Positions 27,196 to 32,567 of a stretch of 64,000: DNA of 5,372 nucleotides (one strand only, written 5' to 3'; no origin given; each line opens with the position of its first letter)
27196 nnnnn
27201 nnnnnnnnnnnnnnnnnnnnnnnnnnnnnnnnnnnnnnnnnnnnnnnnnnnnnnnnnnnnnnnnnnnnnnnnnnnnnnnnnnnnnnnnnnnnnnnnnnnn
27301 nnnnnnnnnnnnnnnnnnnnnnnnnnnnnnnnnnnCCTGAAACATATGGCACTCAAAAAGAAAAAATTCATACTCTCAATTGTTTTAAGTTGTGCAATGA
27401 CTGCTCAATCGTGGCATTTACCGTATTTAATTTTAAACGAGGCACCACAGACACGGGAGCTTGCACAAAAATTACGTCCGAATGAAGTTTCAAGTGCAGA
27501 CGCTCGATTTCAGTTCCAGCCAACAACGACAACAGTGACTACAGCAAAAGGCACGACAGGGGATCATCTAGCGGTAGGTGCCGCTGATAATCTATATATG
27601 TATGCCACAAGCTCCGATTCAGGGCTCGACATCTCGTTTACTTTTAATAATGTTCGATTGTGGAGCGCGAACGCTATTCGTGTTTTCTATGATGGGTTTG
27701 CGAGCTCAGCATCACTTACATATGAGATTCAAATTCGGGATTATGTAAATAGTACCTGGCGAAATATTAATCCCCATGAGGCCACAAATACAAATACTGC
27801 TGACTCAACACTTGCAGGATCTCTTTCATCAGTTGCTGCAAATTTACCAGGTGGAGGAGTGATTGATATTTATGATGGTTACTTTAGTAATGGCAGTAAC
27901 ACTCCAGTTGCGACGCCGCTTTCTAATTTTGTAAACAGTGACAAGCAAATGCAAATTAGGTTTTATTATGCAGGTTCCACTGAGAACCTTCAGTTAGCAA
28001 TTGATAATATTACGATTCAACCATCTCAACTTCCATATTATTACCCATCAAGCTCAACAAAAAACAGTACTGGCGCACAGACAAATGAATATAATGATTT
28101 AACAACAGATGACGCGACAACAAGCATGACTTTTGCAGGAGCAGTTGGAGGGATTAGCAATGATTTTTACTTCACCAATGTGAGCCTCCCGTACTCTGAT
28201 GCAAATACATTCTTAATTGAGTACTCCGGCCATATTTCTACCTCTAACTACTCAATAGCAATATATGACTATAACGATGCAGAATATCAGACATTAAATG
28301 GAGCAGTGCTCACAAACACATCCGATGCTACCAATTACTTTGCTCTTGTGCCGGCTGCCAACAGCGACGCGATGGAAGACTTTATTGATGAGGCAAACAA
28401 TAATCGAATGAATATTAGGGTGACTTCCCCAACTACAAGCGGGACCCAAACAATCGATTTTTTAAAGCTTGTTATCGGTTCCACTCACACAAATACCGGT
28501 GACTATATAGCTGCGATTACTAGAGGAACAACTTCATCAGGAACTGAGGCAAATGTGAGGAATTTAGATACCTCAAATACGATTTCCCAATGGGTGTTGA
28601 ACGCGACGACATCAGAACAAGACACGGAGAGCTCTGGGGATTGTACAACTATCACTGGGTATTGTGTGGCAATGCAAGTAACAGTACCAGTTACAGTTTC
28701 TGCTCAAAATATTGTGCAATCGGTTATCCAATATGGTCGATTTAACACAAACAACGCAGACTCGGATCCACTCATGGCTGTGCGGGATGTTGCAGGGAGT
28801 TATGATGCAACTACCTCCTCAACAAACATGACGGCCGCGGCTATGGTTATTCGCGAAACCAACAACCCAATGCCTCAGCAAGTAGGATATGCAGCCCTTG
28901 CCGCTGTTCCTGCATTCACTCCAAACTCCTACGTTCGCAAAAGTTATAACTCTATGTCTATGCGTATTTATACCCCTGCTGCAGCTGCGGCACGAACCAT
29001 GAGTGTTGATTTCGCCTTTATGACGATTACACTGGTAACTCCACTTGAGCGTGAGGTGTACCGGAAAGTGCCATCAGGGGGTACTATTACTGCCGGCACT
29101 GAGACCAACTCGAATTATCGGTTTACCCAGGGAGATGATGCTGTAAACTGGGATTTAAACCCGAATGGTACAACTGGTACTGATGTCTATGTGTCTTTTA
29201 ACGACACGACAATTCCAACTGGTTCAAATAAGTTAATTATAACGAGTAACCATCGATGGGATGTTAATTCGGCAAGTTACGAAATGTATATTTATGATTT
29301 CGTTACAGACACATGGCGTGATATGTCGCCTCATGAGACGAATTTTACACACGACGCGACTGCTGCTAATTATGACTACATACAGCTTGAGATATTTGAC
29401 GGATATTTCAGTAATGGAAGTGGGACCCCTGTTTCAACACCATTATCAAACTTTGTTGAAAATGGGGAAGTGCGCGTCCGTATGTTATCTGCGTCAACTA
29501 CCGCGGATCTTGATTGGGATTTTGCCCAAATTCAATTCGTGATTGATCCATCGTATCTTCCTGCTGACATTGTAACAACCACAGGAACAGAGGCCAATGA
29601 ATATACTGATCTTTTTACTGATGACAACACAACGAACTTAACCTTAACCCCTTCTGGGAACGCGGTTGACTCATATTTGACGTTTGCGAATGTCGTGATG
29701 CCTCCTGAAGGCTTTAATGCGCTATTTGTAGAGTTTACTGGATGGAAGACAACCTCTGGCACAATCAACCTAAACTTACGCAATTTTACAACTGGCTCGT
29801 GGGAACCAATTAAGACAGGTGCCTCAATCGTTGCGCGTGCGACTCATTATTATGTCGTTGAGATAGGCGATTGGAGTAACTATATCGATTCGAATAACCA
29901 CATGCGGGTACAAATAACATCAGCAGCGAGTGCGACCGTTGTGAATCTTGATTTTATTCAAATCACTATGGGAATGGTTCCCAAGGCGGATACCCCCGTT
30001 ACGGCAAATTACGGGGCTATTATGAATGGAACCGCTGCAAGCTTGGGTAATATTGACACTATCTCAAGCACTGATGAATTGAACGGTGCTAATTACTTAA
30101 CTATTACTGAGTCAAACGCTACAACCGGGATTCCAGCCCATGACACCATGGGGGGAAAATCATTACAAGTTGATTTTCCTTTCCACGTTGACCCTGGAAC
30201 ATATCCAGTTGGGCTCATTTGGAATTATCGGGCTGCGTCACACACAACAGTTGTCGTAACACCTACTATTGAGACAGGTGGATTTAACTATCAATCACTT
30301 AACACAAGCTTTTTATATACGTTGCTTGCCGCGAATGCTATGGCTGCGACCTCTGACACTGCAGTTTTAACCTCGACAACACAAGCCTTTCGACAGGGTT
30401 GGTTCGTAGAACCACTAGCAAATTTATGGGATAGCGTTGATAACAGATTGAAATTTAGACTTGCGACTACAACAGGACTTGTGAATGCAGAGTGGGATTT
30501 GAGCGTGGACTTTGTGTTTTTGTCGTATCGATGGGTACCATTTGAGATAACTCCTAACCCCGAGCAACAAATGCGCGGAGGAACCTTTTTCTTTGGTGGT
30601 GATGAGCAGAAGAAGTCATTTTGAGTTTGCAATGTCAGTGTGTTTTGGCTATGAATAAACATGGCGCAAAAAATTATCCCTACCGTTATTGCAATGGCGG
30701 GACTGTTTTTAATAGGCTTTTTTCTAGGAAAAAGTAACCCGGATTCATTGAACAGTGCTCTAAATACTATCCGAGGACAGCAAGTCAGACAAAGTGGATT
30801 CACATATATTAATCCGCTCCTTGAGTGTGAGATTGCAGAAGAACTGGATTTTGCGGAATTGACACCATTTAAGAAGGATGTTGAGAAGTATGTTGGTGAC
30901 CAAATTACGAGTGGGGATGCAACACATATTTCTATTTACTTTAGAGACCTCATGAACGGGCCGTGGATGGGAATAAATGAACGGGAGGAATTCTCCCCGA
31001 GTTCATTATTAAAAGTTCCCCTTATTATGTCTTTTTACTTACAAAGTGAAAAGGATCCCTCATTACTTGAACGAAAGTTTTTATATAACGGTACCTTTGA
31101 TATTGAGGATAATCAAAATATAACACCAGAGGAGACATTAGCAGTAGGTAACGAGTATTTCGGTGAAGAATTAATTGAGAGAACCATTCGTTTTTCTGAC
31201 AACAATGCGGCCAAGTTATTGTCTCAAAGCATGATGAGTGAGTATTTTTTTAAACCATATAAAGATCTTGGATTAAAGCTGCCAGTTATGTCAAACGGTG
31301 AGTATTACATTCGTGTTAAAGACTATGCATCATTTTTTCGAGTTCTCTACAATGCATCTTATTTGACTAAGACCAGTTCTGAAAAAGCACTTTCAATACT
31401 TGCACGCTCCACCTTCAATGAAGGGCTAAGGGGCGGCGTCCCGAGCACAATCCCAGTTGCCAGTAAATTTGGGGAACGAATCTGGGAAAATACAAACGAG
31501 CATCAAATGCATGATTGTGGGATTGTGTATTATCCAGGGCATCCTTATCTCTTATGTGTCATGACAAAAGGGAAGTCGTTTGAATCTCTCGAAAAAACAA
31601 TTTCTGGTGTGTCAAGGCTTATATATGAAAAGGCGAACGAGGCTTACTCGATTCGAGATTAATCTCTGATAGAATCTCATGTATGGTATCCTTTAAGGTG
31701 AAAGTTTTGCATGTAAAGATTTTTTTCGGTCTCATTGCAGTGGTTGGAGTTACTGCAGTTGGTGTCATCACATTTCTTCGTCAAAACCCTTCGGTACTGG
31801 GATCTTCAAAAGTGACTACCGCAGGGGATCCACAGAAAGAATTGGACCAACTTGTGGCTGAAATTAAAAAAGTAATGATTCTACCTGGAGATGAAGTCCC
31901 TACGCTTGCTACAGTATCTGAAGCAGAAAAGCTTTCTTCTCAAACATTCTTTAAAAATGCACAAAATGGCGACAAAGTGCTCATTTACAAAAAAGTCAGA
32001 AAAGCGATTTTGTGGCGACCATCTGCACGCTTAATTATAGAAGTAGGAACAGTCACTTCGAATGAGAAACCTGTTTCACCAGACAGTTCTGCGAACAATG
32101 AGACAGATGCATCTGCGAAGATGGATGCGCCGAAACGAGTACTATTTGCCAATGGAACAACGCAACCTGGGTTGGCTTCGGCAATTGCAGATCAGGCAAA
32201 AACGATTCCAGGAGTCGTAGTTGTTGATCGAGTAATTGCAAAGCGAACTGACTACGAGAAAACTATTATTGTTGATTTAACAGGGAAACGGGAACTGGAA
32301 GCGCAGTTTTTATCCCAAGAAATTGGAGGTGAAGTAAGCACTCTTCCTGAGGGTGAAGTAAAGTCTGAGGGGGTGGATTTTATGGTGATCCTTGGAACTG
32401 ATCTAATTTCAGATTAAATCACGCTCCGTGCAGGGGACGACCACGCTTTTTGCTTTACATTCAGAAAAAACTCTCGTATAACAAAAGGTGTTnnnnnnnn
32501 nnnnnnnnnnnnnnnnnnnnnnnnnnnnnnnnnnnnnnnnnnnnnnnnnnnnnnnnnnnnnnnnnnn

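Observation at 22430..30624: Operon partners of the giant protein: a 584-aa membrane protein and two paralogous secreted proteins of about 1050 aa built from alternating novel modules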

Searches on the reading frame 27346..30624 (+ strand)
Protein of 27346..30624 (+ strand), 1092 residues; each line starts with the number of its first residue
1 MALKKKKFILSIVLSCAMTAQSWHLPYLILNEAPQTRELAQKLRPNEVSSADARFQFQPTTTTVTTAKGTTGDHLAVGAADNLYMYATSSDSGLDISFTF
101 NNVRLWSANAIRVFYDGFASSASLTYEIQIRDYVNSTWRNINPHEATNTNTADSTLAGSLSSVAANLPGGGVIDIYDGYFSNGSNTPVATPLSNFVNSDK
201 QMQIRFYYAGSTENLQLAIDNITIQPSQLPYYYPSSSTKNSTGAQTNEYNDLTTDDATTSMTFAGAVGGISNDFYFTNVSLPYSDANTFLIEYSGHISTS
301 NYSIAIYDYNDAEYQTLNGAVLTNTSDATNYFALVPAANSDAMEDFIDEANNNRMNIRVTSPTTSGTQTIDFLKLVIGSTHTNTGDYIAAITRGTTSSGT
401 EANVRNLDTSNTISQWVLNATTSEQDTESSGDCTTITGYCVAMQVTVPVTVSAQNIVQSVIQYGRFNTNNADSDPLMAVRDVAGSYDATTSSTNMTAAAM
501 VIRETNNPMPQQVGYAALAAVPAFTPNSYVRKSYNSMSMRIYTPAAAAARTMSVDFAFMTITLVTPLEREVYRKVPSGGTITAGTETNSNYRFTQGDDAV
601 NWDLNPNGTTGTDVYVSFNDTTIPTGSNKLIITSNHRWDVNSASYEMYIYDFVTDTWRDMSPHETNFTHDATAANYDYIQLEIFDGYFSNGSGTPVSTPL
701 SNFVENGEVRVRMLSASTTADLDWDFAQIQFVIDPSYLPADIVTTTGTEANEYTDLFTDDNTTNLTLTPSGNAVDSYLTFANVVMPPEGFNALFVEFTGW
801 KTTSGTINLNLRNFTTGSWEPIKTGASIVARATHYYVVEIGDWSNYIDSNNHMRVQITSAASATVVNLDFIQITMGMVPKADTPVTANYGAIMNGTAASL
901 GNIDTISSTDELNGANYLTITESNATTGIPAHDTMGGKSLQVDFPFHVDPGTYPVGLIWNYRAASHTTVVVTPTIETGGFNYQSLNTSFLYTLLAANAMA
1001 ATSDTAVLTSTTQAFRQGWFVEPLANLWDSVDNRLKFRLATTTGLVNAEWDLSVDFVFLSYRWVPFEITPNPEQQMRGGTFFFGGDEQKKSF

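Call 4: search_protein_families(library=pfam, proteins=[window:27346-30624:+], max_evalue=0.1)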
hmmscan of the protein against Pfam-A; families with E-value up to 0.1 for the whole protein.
window:27346-30624:+ (1092 aa): 3 families
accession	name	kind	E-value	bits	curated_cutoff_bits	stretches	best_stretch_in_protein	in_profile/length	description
PF14741.12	GH114_assoc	-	0.0053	17.4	22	1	795-870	50-126/126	N-terminal glycosyl-hydrolase-114-associated domain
PF13418.12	Kelch_4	-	0.083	13.3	21.6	0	642-663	26-47/49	Galactose oxidase, central domain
PF01344.31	Kelch_1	-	0.098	12.6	20.1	0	638-662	20-44/46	Kelch motif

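Call 5: search_protein_families(library=ncbifam, proteins=[window:27346-30624:+], max_evalue=0.1)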
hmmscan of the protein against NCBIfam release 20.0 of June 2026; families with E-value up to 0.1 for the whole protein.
window:27346-30624:+ (1092 aa): 0 families

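Call 54: search_protein_families(library=phrogs, proteins=[window:27346-30624:+], max_evalue=0.01)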
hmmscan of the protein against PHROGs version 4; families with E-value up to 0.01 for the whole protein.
window:27346-30624:+ (1092 aa): 0 families

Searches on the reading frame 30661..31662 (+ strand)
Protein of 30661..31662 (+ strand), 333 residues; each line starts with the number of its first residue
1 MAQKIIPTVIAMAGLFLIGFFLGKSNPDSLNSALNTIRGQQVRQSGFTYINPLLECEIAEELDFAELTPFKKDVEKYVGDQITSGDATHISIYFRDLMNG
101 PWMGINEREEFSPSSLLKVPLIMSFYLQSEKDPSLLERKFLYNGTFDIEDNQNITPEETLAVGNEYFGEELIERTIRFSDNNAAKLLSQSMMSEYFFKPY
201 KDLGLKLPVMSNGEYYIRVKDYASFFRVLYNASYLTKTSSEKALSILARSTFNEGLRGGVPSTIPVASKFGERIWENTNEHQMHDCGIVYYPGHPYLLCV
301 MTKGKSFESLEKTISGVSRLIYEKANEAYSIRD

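Call 4: search_protein_families(library=pfam, proteins=[window:30661-31662:+], max_evalue=0.1)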
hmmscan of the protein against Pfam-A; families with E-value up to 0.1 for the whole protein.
window:30661-31662:+ (333 aa): 1 family
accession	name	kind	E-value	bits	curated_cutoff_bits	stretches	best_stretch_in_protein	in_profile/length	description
PF13354.11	Beta-lactamase2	-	1.2e-29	103.6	22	1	91-302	1-214/214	Beta-lactamase enzyme family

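Call 5: search_protein_families(library=ncbifam, proteins=[window:30661-31662:+], max_evalue=0.1)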
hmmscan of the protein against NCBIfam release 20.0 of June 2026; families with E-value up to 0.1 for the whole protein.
window:30661-31662:+ (333 aa): 12 families
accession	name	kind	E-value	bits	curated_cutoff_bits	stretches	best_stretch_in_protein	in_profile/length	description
NF033103.1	bla_class_A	equivalog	1.1e-15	57.4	200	2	81-189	4-109/257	class A beta-lactamase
NF000324.2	blaLUT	exception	3.4e-05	23.2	600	1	95-189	56-146/296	LUT family class A beta-lactamase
NF041113.1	blaMAB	exception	0.00017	20.9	575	1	89-189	45-141/289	MAB family class A beta-lactamase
NF000320.3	blaPEN-Bcc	equivalog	0.00037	19.9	540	1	96-188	62-150/300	PEN family class A beta-lactamase, Bcc-type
NF012099.1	SubclassA2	equivalog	0.00037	19.7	320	0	222-327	162-272/275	class A beta-lactamase, subclass A2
NF000321.3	blaPEN-Bpc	exception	0.00095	18.3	580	1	106-188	67-145/295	PEN family class A beta-lactamase, Bpc-type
NF000383.2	blaLAP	exception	0.0022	17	600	1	96-190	47-138/285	LAP family class A beta-lactamase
NF050809.1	blaCHA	exception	0.032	13.7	575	0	90-190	51-147/295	CHA family extended-spectrum class A beta-lactamase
NF012167.0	classA_firm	exception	0.034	13.7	427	0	89-192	12-109/255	class A beta-lactamase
NF033568.1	blaROB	exception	0.037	13.2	675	1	88-190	59-155/305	ROB family class A beta-lactamase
NF033152.0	BlaA_Yent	exception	0.054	13.1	625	1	111-189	71-145/294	class A beta-lactamase BlaA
NF041138.1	blaPenB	exception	0.055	12.8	685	0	108-189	86-163/312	PEN-B family class A beta-lactamase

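Call 74: search_solved_structures(query=window:30661-31662:+, max_evalue=0.001, show_alignments=1)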
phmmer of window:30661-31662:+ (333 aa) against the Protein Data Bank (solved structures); distinct sequences matched with E-value up to 0.001: 10.
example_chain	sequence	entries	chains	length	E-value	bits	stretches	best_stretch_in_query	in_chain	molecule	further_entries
6v4w_A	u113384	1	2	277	5.8e-08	35.5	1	82-326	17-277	Beta-lactamase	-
3cjm_A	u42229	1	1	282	3.9e-06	29.5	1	90-315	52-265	Putative beta-lactamase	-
4yfm_A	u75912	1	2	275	5.6e-05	25.7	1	89-320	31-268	Beta-lactamase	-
2j9o_A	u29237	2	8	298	9.7e-05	24.9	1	90-324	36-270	TLL2115 PROTEIN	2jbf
6txd_A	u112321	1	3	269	0.0001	24.8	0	91-191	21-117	Beta lactamase (GNCA4-12)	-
6tww_A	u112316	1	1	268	0.00012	24.6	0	91-191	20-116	Beta-Lactamase (GNCA4)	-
2j7v_A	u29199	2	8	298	0.00034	23.1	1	90-324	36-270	TLL2115 PROTEIN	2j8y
5fqi_A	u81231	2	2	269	0.00082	21.8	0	91-191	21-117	GNCA4 LACTAMASE W229D AND F290W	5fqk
6ty6_A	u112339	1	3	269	0.00084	21.8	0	91-191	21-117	Beta lactamase (GNCA4-2)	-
5fqq_A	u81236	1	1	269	0.00088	21.7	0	91-191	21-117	GNCA4 LACTAMASE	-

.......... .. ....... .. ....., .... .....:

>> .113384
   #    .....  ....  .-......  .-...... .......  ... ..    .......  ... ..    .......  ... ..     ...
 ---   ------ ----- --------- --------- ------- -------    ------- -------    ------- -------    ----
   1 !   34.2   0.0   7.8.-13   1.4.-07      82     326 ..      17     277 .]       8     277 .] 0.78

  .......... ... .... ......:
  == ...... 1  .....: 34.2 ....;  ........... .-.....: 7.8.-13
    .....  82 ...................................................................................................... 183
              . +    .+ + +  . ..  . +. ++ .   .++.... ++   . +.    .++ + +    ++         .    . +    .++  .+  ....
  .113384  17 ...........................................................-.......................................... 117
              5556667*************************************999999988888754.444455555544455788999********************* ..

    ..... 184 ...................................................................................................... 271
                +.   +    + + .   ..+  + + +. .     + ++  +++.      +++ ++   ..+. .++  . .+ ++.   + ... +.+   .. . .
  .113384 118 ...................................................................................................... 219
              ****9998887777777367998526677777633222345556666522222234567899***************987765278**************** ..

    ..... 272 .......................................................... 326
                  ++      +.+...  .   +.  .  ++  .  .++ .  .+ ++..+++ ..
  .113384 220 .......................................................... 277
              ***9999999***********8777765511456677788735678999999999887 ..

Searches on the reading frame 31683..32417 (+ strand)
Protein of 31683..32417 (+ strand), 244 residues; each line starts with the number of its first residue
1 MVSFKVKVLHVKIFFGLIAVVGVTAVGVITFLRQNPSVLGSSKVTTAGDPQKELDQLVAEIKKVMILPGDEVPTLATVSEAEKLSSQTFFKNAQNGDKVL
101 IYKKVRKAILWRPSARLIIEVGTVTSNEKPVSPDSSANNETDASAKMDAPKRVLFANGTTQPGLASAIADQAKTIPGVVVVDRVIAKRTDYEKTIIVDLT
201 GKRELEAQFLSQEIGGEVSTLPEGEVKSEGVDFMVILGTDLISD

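Call 4: search_protein_families(library=pfam, proteins=[window:31683-32417:+], max_evalue=0.1)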
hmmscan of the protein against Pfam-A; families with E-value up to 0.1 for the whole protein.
window:31683-32417:+ (244 aa): 1 family
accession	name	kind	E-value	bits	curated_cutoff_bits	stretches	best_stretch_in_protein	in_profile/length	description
PF13399.11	LytR_C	-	0.0013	20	22.2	1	156-240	7-85/86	LytR cell envelope-related transcriptional attenuator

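Call 5: search_protein_families(library=ncbifam, proteins=[window:31683-32417:+], max_evalue=0.1)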
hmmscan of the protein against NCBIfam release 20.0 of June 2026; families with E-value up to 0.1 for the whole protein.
window:31683-32417:+ (244 aa): 0 families
